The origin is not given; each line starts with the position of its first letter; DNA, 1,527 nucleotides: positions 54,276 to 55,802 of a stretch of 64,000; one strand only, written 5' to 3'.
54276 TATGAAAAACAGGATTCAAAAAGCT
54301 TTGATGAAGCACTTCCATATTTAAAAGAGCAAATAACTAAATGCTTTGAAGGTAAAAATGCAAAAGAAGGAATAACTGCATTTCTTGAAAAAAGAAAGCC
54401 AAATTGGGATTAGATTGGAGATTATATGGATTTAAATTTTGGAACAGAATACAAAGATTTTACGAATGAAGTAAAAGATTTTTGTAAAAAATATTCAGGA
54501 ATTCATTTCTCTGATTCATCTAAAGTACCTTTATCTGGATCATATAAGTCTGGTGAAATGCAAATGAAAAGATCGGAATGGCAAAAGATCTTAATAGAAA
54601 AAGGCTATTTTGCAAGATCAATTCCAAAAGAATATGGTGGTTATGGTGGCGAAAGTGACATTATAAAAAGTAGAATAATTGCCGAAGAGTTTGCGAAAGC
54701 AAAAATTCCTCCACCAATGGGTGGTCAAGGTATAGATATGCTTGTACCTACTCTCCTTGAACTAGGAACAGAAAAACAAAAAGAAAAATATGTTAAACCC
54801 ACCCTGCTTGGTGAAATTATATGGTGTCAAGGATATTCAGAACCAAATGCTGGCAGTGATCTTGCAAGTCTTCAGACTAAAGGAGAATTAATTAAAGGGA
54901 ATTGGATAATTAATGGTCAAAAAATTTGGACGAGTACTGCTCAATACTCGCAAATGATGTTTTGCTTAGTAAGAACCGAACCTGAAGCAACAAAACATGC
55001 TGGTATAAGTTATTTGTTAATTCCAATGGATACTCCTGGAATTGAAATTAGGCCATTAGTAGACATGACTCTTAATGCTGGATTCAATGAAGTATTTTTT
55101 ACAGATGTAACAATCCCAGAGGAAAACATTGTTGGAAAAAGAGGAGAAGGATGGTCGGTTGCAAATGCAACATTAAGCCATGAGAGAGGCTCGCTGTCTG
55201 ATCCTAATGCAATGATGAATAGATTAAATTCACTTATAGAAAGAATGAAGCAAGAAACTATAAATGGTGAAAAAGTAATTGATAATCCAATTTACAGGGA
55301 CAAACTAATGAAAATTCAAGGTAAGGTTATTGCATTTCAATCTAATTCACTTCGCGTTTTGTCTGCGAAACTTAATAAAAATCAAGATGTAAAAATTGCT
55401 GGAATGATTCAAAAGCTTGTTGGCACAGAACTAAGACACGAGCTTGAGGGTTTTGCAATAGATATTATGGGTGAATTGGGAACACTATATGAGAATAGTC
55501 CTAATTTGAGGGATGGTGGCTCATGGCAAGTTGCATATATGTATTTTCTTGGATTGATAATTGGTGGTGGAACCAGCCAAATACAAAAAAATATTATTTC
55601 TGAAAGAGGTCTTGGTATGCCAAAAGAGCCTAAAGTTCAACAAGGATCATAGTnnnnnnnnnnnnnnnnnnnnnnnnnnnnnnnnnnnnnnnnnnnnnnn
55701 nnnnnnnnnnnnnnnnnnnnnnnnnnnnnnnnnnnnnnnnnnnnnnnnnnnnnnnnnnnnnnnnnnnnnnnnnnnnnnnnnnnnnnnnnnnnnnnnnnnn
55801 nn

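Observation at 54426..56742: Tandem ACAD pair inside the Atu-like cluster looks like an alpha2beta2 heteromeric acyl-CoA dehydrogenase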

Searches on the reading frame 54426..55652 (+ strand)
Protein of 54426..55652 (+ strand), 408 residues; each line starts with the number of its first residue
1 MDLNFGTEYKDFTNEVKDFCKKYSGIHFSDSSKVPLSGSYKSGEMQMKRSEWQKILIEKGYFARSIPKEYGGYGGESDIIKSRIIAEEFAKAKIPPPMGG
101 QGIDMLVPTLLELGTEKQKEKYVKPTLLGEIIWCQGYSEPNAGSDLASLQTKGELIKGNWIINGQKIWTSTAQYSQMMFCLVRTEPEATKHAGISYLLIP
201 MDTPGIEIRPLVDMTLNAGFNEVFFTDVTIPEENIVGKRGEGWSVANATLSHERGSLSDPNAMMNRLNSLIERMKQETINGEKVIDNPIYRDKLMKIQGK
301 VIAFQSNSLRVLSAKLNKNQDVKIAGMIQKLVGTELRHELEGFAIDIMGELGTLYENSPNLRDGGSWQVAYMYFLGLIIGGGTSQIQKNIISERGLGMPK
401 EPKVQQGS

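Call 5: search_protein_families(library=pfam, proteins=[window:54426-55652:+])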
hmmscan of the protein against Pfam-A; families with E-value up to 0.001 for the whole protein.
window:54426-55652:+ (408 aa): 3 families
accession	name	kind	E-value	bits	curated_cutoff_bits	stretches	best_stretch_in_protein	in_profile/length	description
PF02770.24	Acyl-CoA_dh_M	-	7e-20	71.4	33.3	1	134-228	1-97/97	Acyl-CoA dehydrogenase, middle domain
PF00441.29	Acyl-CoA_dh_1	-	2e-18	67.4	22.4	1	240-395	1-149/150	Acyl-CoA dehydrogenase, C-terminal domain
PF02771.21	Acyl-CoA_dh_N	-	1.5e-11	45.1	22.9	1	46-130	31-113/113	Acyl-CoA dehydrogenase, N-terminal domain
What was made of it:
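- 54426..55652 (+): ACAD alpha (large, catalytic) subunit, 408 aa. All three Pfam ACAD domains match (call 5).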

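Call 6: search_protein_families(library=ncbifam, proteins=[window:54426-55652:+])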
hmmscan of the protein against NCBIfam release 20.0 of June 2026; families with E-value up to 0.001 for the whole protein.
window:54426-55652:+ (408 aa): 19 families
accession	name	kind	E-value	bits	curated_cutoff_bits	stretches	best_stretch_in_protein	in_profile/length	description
TIGR03204.1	pimC_large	equivalog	6.4e-66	222.8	623.85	1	2-397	1-394/395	pimeloyl-CoA dehydrogenase large subunit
NF008997.0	PRK12341.1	equivalog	3.6e-30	105.3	537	1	49-356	39-345/382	acyl-CoA dehydrogenase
NF042972.1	AcrlCoAredClosAcrC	equivalog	2e-27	95.9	640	1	49-256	39-244/378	acryloyl-CoA reductase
NF045552.1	GlutCoADH_Des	equivalog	2.1e-27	96.3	470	1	33-354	24-346/387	glutaryl-CoA dehydrogenase Acd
NF045652.1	ProlPCPDhRedW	equivalog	4.8e-25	88.2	650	1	45-392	30-370/376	L-prolyl-[peptidyl-carrier protein] dehydrogenase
NF053553.1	prodigi_MBC_PigA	equivalog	2.5e-24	86.1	500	1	46-393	36-377/381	prodigiosin MBC biosynthesis dehydrogenase PigA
TIGR03207.1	cyc_hxne_CoA_dh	equivalog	1.5e-19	70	575.35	1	54-243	39-227/372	cyclohexanecarboxyl-CoA dehydrogenase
NF058590.1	AcCoDHFadEBacil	equivalog_domain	4.6e-19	68.4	600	1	11-317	20-322/586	acyl-CoA dehydrogenase FadE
NF043006.1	CyhCrbnylCoADH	equivalog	4.9e-18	65.3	650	1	50-255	38-242/380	cyclohexane-1-carbonyl-CoA dehydrogenase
NF042439.1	SulpropCoADesulf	equivalog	6.5e-18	64.6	600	1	55-238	32-216/379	3-sulfinopropanoyl-CoA desulfinase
NF002885.1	PRK03354.1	equivalog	7.4e-17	61.4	540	1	51-257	41-242/378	crotonobetainyl-CoA dehydrogenase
NF007000.1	PRK09463.1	subfamily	3e-16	58.9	600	1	47-261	74-303/726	acyl-CoA dehydrogenase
NF009586.0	PRK13026.1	subfamily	1.5e-12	46.7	608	1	51-348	113-428/777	acyl-CoA dehydrogenase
NF052270.1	Staph_DH_FadE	equivalog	1.6e-12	46.9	600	1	109-356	116-362/400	acyl-CoA dehydrogenase FadE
NF038187.1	FadE_coli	exception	9e-09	33.9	1300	1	52-255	154-373/816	acyl-CoA dehydrogenase FadE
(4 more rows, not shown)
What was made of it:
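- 54426..55652 (+): The best NCBIfam match is pimC_large, full length, 222.8 bits, below its cut-off (call 6).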

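Call 7: search_solved_structures(query=window:54426-55652:+, max_evalue=0.001, show_alignments=3)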
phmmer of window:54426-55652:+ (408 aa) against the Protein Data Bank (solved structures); distinct sequences matched with E-value up to 0.001: 86 (the best 60 are shown).
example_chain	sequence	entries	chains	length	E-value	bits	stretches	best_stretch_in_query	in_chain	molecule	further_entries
4x28_A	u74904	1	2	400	1.7e-46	162.1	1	58-400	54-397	Acyl-CoA dehydrogenase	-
6wy8_B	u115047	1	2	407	3.1e-43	151.3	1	51-401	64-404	Acyl-CoA dehydrogenase domain protein Tcur3483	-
6wy9_A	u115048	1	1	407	1.7e-42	148.9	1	51-401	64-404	Acyl-CoA dehydrogenase domain protein Tcur3483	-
2pg0_A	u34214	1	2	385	1.5e-27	99.7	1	47-354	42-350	Acyl-CoA dehydrogenase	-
3mpi_A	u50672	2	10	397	7.2e-27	97.4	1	34-352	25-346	Glutaryl-CoA dehydrogenase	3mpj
7w0j_A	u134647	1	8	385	1.7e-24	89.6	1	56-354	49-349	Acyl-CoA dehydrogenase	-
8i4p_A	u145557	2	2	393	1.7e-24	89.6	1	56-354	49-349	Acyl-CoA dehydrogenase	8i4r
4n5f_A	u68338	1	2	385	9.2e-24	87.2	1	58-363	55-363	Putative acyl-CoA dehydrogenase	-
1ukw_A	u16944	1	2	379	1.3e-23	86.7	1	56-352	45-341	acyl-CoA dehydrogenase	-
2dvl_A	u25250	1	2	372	1.8e-23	86.2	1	53-350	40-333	Acyl-CoA dehydrogenase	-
8hk0_A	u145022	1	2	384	2.5e-23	85.8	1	54-273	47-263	Acyl-CoA dehydrogenase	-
7y0a_A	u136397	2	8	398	4.5e-23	84.9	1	59-357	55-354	Short-chain specific acyl-CoA dehydrogenase, mitochondrial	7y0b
8sgs_A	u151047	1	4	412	5.2e-23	84.7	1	59-357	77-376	Short-chain specific acyl-CoA dehydrogenase, mitochondrial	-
5ol2_C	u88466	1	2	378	1.1e-22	83.6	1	53-352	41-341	Acyl-CoA dehydrogenase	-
1jqi_A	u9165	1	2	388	2.5e-22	82.5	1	28-356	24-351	short chain acyl-CoA dehydrogenase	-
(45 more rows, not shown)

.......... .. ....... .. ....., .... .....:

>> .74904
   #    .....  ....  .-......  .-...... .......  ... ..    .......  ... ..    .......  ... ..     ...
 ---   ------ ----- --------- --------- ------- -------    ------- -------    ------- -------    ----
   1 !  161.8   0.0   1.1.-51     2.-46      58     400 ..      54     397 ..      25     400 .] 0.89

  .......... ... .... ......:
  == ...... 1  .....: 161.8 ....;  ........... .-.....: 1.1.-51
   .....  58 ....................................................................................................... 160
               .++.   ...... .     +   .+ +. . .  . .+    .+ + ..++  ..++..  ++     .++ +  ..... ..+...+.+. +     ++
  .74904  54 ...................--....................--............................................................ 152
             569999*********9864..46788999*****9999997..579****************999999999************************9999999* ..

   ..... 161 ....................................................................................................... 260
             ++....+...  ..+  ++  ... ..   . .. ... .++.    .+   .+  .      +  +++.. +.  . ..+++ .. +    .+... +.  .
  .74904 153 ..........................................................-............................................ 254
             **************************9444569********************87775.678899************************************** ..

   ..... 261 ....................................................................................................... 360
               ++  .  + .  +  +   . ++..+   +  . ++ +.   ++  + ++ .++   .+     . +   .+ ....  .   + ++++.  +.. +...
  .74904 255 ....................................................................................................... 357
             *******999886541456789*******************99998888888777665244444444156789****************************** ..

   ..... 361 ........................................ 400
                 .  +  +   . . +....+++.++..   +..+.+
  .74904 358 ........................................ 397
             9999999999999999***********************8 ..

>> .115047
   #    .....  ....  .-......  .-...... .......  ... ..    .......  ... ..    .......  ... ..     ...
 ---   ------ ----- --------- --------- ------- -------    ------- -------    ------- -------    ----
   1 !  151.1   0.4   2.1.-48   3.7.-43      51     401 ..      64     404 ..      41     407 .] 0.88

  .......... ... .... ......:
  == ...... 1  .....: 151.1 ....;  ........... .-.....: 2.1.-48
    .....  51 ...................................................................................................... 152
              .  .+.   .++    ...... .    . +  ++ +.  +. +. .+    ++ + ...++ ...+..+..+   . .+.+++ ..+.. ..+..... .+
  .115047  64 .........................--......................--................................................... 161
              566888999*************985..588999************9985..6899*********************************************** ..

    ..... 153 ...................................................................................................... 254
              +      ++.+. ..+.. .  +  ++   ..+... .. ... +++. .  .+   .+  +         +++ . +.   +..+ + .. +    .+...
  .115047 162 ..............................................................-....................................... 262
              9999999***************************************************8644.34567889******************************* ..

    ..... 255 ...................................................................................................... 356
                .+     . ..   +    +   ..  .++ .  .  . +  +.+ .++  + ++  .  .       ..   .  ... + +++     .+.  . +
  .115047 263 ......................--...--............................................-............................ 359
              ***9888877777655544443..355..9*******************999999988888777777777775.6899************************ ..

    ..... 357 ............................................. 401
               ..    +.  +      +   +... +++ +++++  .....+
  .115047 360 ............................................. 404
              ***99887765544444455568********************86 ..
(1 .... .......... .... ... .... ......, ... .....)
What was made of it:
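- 54426..55652 (+): The top PDB hits are 4x28_A ChsE4 (1.7e-46) and 6wy8_B Tcur3483 (3.1e-43) (call 7).
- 55182..55184 (+): Codon of alpha Glu253, the predicted catalytic base (helix-G / IVD-type position). It aligns with the Glu of ChsE4 'NHER' (residue 247 by the numbering of call 7) and of Tcur3483.
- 54708..54716 (+): Alpha Pro95-Pro96-Pro97, the 'Pro-loop' at the start of helix E. Pro95 and Pro97 align with ChsE4 Pro89 and Pro91 (call 7).
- On alpha2beta2 heteromeric ACADs (ChsE / IpdE / Scd / PimCD type): Alpha: yes, with ChsE4 and Tcur3483 as the top PDB hits (call 7).
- Closest known: ChsE4-ChsE5. Same: Alpha is the best solved relative of ACAD-1 (162 bits over residues 58-400, call 7).
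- The top PDB hits are ChsE4 (1.7e-46) and Tcur3483 (3.1e-43), well ahead of every homomeric ACAD (1.5e-27 or weaker) (call 7).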

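Call 12: find_homologous_proteins(query=window:54426-55652:+)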
Query window:54426-55652:+ (408 aa): 8000 proteins with E <= 0.001 among 8000 candidates; the best 120 are listed.
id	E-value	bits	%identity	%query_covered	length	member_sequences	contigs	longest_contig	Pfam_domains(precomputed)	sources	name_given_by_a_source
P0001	1.8e-268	908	99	100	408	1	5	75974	PF02770.25,PF00441.30,PF02771.22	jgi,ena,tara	tara:strand:- start:22329 stop:23555 length:1227 start_codon:yes stop_codon:yes gene_type:complete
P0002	1.7e-257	872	93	100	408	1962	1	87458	PF02770.25,PF00441.30,PF02771.22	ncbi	-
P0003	2.0e-256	868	92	100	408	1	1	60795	PF02770.25,PF00441.30,PF02771.22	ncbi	-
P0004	2.6e-254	861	91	100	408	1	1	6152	PF02770.25,PF00441.30,PF02771.22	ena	-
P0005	5.7e-254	860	91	100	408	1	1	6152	PF02770.25,PF00441.30,PF02771.22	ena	-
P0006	9.0e-254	859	90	100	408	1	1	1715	PF02770.25,PF00441.30,PF02771.22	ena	-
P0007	9.7e-254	859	91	100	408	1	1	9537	PF02770.25,PF00441.30,PF02771.22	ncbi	-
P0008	1.7e-253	859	90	100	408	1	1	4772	PF02770.25,PF00441.30,PF02771.22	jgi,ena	jgi:alkylation response protein AidB-like acyl-CoA dehydrogenase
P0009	2.3e-253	858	90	100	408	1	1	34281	PF02770.25,PF00441.30,PF02771.22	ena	-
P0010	5.4e-253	857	90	100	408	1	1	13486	PF02770.25,PF00441.30,PF02771.22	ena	-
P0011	6.0e-253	857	90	100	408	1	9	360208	PF02770.25,PF00441.30,PF02771.22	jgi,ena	jgi:alkylation response protein AidB-like acyl-CoA dehydrogenase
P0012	6.1e-253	857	90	100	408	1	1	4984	PF02770.25,PF00441.30,PF02771.22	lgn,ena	-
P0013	7.9e-253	856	90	100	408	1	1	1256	PF02770.25,PF00441.30,PF02771.22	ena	-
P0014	7.9e-253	856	90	100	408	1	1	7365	PF02770.25,PF00441.30,PF02771.22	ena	-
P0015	9.6e-253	856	90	100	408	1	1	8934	PF02770.25,PF00441.30,PF02771.22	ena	-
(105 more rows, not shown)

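Call 14: find_related_loci(query=window:54426-55652:+, collection=genome_contigs, flank=10000)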
Query window:54426-55652:+ (408 aa) in genome_contigs; peptide patterns used: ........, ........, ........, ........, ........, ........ (x = any residue, [..] = any of these).
267 stretches matched a pattern; 182 encode a relative of the query (tblastn E <= 1e-3); the best 80 are kept; 80 distinct loci.
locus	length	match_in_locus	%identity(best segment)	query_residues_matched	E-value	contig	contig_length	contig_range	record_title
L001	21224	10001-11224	98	1-408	0e+0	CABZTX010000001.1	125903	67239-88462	MAG: uncultured SAR86 cluster bacterium isolate AG-337-P19 genome assembly, contig: AG-337-P19_NODE_1, whole genome shot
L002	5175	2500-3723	93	1-408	0e+0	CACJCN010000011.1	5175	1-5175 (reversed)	uncultured SAR86 cluster bacterium isolate AG-914-M15 genome assembly, contig: AG-914-M15_NODE_11, whole genome shotgun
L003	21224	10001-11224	93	1-408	0e+0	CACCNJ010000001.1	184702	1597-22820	uncultured SAR86 cluster bacterium isolate AG-360-N22 genome assembly, contig: AG-360-N22_NODE_1, whole genome shotgun s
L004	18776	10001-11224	93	1-408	0e+0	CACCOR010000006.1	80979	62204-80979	uncultured SAR86 cluster bacterium isolate AG-901-I16 genome assembly, contig: AG-901-I16_NODE_6, whole genome shotgun s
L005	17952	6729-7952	93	1-408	0e+0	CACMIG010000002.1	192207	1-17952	MAG: uncultured SAR86 cluster bacterium isolate AG-891-I20 genome assembly, contig: AG-891-I20_NODE_2, whole genome shot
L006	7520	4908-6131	93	1-408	0e+0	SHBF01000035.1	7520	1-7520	MAG: SAR86 cluster bacterium isolate MED-G160 SAR86-MED-G160-C35, whole genome shotgun sequence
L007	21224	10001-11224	92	1-408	0e+0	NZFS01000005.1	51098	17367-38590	MAG: Gammaproteobacteria bacterium isolate MED709 58474, whole genome shotgun sequence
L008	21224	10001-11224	92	1-408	0e+0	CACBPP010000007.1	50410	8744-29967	uncultured SAR86 cluster bacterium isolate AG-359-G11 genome assembly, contig: AG-359-G11_NODE_7, whole genome shotgun s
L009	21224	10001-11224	92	1-408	0e+0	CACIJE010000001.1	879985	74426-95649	uncultured SAR86 cluster bacterium isolate AG-913-G13 genome assembly, contig: AG-913-G13_NODE_1, whole genome shotgun s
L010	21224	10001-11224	91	1-408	0e+0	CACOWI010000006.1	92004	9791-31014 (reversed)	MAG: uncultured SAR86 cluster bacterium isolate AH-326-D05 genome assembly, contig: AH-326-D05_NODE_6, whole genome shot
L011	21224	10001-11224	92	1-408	0e+0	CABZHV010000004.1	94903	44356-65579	MAG: uncultured SAR86 cluster bacterium isolate AG-337-G10 genome assembly, contig: AG-337-G10_NODE_4, whole genome shot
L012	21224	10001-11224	94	1-408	0e+0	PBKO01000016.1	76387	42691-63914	MAG: Gammaproteobacteria bacterium isolate SP266 5459, whole genome shotgun sequence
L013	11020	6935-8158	90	1-408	0e+0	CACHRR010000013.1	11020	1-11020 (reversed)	uncultured SAR86 cluster bacterium isolate AG-912-C05 genome assembly, contig: AG-912-C05_NODE_13, whole genome shotgun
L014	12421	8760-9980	91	1-407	0e+0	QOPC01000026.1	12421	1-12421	MAG: SAR86 cluster bacterium isolate MED-G84 SAR86-MED-G84-C27, whole genome shotgun sequence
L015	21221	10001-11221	90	1-407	0e+0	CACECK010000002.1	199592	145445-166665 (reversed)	uncultured SAR86 cluster bacterium isolate AG-390-K11 genome assembly, contig: AG-390-K11_NODE_2, whole genome shotgun s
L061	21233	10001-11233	76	1-405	0e+0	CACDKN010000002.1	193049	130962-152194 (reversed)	uncultured SAR86 cluster bacterium isolate AG-904-A06 genome assembly, contig: AG-904-A06_NODE_2, whole genome shotgun s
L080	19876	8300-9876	74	1-408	0e+0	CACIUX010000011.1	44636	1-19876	uncultured SAR86 cluster bacterium isolate AG-914-F13 genome assembly, contig: AG-914-F13_NODE_11, whole genome shotgun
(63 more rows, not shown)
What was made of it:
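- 80 genome loci at 73-98% identity are all SAR86 or unclassified Gammaproteobacteria MAGs (call 14).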

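Call 19: search_protein_families(library=pfam, proteins=[L061:6533-7516:-, L061:7538-8206:+, L061:8176-9342:-, L061:9466-9864:-, L061:12346-13350:-, L061:13350-15515:-, L061:15608-16744:+, L061:16728-17534:-, L061:17691-18350:+, L061:18328-19260:-])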
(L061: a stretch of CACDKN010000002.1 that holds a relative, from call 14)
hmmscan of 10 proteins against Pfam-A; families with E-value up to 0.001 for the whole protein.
L061:6533-7516:- (327 aa): 4 families
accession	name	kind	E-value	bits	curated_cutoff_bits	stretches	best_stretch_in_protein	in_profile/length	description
PF00561.26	Abhydrolase_1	-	8.4e-25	88.3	25.8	1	22-311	1-243/245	alpha/beta hydrolase fold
PF12697.13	Abhydrolase_6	-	5.3e-13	50.6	26.3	1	24-318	1-216/217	Alpha/beta hydrolase family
PF12146.15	Hydrolase_4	-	5e-10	39.5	27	1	23-151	6-139/239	Serine aminopeptidase, S33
PF03096.20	Ndr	-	6.6e-05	22.2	23.3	0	70-118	79-127/283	Ndr family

L061:7538-8206:+ (222 aa): 1 family
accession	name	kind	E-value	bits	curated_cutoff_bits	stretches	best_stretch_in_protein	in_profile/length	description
PF00753.33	Lactamase_B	-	4.9e-35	121.7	22.7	1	12-195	2-196/196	Metallo-beta-lactamase superfamily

L061:8176-9342:- (388 aa): 1 family
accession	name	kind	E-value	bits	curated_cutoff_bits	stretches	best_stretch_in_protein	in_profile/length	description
PF00144.29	Beta-lactamase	-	3.3e-52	178.2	27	1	7-362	4-312/329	Beta-lactamase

L061:9466-9864:- (132 aa): 0 families

L061:12346-13350:- (334 aa): 1 family
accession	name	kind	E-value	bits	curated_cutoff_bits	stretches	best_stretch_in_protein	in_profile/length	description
PF04909.20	Amidohydro_2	-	3.1e-19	70.3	26.4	1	26-334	1-289/289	Amidohydrolase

L061:13350-15515:- (721 aa): 4 families
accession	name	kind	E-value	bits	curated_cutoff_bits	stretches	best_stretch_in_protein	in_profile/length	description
PF01274.28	MS_TIM-barrel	-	1.5e-62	211.2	26.4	1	336-577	1-246/248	Malate synthase, TIM barrel domain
PF20658.2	MSG_insertion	-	8e-27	93.7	24.8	1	160-235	1-76/76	Malate synthase G, alpha-beta insertion domain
PF20659.2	MS_C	-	1.1e-21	77.9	23.1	1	592-674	2-79/118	Malate synthase, C-terminal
PF20656.2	MS_N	-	1.5e-09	37.6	23.5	1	29-74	15-60/64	Malate synthase, N-terminal domain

L061:15608-16744:+ (378 aa): 2 families
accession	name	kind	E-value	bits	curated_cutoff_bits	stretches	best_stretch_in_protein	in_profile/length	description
PF01546.33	Peptidase_M20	-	3.4e-39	135.3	24.6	1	62-371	2-205/206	Peptidase family M20/M25/M40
PF07687.19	M20_dimer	-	7.8e-26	90.6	21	1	175-280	1-104/107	Peptidase dimerisation domain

L061:16728-17534:- (268 aa): 2 families
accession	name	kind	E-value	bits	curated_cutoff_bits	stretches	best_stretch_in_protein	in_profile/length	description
PF00378.25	ECH_1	-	3.9e-55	187.4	27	1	11-265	3-249/251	Enoyl-CoA hydratase/isomerase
PF16113.10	ECH_2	-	8.6e-32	111.4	27.2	1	15-186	2-168/335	Enoyl-CoA hydratase/isomerase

L061:17691-18350:+ (219 aa): 1 family
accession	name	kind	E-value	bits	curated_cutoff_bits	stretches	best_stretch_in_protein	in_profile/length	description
PF01786.24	AOX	-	2.5e-79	266.4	22.7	1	10-208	6-216/216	Alternative oxidase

L061:18328-19260:- (310 aa): 1 family
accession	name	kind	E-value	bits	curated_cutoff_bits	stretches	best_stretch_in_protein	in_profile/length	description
PF04199.19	Cyclase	-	3.2e-20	73.2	23.1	1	58-246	3-141/142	Putative cyclase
